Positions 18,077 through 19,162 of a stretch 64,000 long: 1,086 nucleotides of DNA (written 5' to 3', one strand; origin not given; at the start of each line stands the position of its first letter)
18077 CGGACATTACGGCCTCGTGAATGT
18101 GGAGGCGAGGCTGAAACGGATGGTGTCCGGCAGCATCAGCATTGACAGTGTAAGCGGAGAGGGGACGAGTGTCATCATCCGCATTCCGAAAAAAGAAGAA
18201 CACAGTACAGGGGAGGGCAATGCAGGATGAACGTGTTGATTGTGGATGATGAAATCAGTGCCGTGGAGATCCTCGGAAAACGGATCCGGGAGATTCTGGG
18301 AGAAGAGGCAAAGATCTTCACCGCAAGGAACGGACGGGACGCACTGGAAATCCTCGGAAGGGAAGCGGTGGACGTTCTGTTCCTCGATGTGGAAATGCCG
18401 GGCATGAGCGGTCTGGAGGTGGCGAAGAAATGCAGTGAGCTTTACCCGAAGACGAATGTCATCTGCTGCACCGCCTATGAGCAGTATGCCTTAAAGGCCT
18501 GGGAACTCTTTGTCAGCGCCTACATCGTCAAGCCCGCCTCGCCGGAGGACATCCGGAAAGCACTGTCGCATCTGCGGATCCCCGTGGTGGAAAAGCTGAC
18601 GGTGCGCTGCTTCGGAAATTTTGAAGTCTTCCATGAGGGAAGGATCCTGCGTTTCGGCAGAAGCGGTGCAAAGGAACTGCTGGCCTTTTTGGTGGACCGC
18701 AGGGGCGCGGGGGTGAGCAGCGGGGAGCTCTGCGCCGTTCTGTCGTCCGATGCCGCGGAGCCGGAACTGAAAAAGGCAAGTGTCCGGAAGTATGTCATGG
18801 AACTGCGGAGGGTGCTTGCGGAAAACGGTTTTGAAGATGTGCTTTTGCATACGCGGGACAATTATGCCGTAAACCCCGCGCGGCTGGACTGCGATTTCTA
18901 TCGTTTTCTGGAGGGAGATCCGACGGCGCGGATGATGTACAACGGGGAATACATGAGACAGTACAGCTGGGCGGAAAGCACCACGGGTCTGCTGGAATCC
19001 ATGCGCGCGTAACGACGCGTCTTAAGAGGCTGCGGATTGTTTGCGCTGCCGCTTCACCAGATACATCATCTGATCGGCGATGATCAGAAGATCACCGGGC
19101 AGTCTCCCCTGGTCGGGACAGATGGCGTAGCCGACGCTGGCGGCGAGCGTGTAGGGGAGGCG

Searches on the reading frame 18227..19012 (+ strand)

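Call 82: search_protein_families(library=pfam, proteins=[window:18227-19012:+])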
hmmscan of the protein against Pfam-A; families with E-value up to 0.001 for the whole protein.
window:18227-19012:+ (261 aa): 2 families
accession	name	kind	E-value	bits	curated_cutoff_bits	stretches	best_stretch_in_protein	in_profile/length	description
PF00072.30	Response_reg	-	4.2e-22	78.9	30.2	1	3-113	1-110/111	Response regulator receiver domain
PF00486.34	Trans_reg_C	-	0.00027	21.4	26.2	1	150-210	12-70/77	Transcriptional regulatory protein, C terminal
